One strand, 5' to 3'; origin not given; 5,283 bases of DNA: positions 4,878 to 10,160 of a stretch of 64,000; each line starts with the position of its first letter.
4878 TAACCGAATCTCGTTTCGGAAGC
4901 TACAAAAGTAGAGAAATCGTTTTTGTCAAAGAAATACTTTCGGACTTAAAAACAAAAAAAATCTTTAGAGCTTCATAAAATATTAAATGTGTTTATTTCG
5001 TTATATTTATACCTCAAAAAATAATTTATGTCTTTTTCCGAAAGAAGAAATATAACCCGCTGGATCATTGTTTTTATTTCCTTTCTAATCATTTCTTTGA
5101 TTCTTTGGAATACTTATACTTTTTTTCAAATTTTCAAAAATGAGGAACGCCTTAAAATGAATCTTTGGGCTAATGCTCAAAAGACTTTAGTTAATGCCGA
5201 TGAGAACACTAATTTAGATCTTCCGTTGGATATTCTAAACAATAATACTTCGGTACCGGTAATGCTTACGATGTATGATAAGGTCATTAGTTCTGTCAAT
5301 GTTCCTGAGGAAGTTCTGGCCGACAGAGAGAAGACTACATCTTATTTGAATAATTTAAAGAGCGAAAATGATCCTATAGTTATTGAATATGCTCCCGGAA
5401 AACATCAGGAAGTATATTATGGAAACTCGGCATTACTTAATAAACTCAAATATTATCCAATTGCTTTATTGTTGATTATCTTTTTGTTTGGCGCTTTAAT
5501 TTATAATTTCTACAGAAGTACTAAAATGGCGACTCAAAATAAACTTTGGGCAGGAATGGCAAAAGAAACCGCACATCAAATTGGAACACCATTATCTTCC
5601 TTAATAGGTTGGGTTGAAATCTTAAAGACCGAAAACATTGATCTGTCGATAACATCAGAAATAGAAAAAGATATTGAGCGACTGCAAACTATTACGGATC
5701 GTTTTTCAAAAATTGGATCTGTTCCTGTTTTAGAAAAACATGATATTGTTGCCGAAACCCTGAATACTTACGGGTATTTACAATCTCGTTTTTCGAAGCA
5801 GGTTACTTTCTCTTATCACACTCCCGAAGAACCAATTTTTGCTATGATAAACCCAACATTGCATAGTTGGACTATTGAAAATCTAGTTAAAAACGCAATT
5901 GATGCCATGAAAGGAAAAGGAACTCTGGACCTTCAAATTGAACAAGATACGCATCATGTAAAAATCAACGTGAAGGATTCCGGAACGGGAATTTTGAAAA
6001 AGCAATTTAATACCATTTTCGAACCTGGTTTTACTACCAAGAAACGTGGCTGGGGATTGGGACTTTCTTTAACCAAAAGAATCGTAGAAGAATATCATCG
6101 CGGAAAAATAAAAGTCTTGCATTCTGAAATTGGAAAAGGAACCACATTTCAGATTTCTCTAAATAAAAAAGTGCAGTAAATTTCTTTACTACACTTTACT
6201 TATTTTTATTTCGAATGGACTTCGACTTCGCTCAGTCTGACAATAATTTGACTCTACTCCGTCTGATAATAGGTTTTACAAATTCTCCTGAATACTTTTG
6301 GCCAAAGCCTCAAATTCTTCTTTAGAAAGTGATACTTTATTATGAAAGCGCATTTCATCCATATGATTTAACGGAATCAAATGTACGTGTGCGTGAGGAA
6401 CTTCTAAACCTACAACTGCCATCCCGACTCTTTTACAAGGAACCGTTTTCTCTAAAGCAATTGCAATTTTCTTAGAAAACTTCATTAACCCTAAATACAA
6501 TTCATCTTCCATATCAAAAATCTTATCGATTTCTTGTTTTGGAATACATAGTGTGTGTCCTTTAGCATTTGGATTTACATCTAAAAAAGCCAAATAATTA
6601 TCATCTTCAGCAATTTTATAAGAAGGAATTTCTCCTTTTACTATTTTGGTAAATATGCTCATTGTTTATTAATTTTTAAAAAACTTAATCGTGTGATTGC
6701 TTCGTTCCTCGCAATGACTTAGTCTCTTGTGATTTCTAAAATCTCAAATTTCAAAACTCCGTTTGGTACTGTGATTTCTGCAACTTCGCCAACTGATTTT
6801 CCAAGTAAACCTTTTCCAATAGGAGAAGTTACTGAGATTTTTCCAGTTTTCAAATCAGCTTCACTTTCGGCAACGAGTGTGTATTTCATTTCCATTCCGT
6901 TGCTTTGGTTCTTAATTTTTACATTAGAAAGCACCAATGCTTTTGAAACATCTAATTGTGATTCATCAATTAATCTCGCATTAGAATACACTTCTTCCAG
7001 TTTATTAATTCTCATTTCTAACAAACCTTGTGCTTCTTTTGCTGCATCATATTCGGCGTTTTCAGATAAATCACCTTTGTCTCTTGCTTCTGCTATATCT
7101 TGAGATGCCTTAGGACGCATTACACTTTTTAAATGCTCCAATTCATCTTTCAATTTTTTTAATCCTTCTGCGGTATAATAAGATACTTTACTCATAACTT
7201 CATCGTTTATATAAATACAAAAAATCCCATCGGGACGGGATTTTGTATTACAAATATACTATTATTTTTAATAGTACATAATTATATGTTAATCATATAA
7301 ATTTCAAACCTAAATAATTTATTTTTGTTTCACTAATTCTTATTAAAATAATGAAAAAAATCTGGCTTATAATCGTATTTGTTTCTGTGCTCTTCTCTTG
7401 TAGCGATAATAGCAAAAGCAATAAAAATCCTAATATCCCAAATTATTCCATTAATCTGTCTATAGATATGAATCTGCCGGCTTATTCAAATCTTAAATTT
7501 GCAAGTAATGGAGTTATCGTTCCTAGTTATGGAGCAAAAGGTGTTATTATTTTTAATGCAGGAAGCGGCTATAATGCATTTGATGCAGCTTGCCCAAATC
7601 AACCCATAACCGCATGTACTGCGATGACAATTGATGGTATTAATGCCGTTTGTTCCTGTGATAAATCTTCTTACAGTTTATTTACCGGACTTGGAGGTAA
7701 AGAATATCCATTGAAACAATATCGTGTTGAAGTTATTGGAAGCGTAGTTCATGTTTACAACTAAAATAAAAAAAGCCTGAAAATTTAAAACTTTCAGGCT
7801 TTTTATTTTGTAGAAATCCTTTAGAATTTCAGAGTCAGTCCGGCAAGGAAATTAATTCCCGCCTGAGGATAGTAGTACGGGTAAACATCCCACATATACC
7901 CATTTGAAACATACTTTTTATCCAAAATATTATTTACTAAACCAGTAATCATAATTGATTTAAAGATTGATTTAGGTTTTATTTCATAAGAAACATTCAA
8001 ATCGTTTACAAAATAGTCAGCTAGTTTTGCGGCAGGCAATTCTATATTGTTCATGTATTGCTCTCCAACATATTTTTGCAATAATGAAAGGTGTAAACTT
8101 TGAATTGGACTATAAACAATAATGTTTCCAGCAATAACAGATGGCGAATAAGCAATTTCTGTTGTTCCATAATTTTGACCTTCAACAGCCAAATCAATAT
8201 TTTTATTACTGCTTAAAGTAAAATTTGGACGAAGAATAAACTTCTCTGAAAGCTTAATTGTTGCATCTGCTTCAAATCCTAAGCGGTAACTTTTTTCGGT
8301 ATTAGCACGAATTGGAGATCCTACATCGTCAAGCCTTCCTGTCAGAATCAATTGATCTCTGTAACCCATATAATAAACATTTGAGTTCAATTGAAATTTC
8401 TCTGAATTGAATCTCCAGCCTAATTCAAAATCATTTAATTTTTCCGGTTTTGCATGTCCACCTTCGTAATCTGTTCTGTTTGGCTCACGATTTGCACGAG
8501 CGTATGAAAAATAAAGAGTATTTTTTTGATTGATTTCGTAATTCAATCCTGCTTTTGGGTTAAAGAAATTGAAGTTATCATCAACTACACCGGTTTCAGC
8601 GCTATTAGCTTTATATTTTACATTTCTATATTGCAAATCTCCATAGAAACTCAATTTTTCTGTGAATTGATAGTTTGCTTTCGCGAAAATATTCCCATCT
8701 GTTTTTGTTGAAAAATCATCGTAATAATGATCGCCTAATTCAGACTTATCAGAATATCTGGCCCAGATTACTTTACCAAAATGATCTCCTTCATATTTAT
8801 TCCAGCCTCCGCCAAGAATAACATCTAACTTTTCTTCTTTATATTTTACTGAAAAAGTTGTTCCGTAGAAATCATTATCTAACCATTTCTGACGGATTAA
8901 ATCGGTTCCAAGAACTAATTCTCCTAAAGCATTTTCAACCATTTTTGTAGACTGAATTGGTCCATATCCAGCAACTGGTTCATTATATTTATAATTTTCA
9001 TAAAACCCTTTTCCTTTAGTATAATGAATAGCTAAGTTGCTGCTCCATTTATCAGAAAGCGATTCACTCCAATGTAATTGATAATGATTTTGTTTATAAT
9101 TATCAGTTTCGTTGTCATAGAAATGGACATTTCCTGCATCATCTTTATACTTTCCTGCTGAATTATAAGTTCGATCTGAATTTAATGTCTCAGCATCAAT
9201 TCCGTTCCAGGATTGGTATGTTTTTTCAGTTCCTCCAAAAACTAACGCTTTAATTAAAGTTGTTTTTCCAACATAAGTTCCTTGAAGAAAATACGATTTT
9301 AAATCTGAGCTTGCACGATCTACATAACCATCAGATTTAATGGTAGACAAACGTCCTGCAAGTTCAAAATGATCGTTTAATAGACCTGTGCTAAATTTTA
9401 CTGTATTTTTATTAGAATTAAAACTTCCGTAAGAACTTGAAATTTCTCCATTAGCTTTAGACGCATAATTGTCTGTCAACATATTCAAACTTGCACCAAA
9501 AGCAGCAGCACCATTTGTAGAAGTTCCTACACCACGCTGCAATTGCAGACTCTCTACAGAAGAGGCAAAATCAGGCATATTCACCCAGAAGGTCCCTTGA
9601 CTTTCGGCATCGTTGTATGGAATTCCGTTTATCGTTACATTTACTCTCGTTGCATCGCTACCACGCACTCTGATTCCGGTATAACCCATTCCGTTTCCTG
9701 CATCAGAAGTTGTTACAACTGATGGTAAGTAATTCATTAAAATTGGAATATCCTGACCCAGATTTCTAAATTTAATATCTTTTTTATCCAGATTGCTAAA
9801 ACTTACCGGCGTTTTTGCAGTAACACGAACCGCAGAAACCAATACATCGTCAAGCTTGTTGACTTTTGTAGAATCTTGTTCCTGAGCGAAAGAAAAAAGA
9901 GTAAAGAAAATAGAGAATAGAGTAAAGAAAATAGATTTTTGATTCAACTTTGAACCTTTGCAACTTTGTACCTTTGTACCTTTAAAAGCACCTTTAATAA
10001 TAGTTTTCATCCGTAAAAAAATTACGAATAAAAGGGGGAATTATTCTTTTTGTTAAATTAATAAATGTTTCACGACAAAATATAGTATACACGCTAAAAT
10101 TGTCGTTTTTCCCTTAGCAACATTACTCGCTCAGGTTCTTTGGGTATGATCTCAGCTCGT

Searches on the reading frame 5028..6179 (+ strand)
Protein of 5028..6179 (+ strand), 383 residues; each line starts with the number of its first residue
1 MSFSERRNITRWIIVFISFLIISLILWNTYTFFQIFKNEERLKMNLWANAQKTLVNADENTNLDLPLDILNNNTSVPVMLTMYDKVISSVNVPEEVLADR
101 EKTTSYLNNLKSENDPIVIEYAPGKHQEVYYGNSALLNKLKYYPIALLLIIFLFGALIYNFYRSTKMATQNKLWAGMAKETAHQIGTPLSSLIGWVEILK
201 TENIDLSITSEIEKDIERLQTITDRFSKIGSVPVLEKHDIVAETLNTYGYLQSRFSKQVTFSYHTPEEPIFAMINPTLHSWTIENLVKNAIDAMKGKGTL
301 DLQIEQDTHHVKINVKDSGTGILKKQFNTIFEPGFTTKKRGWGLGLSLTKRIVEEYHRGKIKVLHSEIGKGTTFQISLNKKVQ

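Call 69: search_protein_families(library=pfam, proteins=[window:5028-6179:+], max_evalue=0.001)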
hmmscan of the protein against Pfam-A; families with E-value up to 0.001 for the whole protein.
window:5028-6179:+ (383 aa): 3 families
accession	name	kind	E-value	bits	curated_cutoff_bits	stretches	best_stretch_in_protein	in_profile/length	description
PF02518.31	HATPase_c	-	1.2e-19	71.2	26.4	1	283-380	10-109/111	Histidine kinase-, DNA gyrase B-, and HSP90-like ATPase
PF00512.31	HisKA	-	9.4e-06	26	26.9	1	178-227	6-61/66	His Kinase A (phospho-acceptor) domain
PF14501.12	HATPase_c_5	-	0.00022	21.5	22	1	283-362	10-87/102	GHKL domain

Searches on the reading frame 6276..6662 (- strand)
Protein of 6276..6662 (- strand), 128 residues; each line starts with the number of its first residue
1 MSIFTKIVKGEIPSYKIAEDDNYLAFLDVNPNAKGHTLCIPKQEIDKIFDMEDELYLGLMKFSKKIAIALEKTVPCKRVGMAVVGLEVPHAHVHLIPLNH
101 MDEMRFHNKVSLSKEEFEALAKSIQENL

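Call 69: search_protein_families(library=pfam, proteins=[window:6276-6662:-], max_evalue=0.001)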
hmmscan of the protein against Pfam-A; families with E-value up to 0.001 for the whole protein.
window:6276-6662:- (128 aa): 2 families
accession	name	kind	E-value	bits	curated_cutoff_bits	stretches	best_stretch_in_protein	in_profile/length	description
PF01230.28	HIT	-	5.9e-19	69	21.5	1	9-100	1-97/98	HIT domain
PF11969.13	DcpS_C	-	1e-12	48.9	24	1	3-103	3-107/114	Scavenger mRNA decapping enzyme C-term binding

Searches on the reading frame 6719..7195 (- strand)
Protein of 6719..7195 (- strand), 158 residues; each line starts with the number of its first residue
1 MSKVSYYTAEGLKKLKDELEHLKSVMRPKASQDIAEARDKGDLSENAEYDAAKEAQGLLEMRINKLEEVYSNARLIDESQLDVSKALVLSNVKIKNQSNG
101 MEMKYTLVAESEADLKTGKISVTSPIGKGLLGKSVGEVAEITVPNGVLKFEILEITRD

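Call 69: search_protein_families(library=pfam, proteins=[window:6719-7195:-], max_evalue=0.001)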
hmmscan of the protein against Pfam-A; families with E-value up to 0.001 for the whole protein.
window:6719-7195:- (158 aa): 2 families
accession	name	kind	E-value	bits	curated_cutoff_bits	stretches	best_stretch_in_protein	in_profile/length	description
PF03449.20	GreA_GreB_N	-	2.5e-28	98.5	24.5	1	6-74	2-70/71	Transcription elongation factor, N-terminal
PF01272.25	GreA_GreB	-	2.2e-24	85.7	26.9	1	88-156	8-76/77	Transcription elongation factor, GreA/GreB, C-term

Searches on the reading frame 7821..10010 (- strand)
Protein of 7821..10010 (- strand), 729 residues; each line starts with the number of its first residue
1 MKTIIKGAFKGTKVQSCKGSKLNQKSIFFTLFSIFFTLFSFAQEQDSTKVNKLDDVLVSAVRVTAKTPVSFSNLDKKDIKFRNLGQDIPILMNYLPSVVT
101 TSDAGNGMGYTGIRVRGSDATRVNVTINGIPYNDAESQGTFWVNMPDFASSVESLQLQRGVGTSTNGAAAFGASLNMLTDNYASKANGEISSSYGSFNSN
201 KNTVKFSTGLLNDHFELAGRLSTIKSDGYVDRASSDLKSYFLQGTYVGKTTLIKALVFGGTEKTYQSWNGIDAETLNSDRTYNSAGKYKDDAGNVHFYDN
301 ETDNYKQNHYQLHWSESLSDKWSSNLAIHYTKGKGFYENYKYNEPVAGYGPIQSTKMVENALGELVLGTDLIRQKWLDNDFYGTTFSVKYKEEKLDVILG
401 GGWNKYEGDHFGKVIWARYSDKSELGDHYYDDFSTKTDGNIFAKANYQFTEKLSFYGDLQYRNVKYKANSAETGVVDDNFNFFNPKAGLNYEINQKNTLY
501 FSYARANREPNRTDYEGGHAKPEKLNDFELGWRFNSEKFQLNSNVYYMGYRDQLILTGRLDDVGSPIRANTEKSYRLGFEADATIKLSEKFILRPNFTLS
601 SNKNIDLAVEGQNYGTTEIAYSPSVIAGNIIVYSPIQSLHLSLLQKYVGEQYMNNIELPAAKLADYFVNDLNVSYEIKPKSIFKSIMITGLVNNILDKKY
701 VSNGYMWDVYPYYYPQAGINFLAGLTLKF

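Call 3: search_protein_families(library=pfam, proteins=[window:7821-10010:-], max_evalue=0.01)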
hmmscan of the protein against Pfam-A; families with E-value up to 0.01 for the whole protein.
window:7821-10010:- (729 aa): 3 families
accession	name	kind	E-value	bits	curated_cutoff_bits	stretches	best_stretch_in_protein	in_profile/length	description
PF00593.30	TonB_dep_Rec_b-barrel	-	4e-28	99.9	27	1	262-695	18-436/436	TonB dependent receptor-like, beta-barrel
PF07715.20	Plug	-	1e-10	42.5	23.9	1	65-173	3-106/107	TonB-dependent Receptor Plug Domain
PF10677.15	DUF2490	-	0.002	18.3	29.8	1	444-515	8-69/186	Protein of unknown function (DUF2490)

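Call 4: search_protein_families(library=ncbifam, proteins=[window:7821-10010:-], max_evalue=0.01)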
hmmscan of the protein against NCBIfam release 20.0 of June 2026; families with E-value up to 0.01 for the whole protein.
window:7821-10010:- (729 aa): 4 families
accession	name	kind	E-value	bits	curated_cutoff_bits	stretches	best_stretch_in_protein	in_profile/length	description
TIGR01783.1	TonB-siderophor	subfamily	8.9e-29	100.6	223.5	2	436-729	361-649/649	TonB-dependent siderophore receptor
TIGR01786.1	TonB-hemlactrns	subfamily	1.6e-10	40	323.75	1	88-706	41-692/719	TonB-dependent hemoglobin/transferrin/lactoferrin family receptor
NF053590.1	TonB_dep_TOL0244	equivalog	0.00059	18.6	645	1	483-600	360-492/604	TOL_0244 family TonB-dependent receptor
NF038079.1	TonB_sider_MxcH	equivalog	0.0033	15.5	925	1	122-209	184-268/792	TonB-dependent siderophore myxochelin receptor MxcH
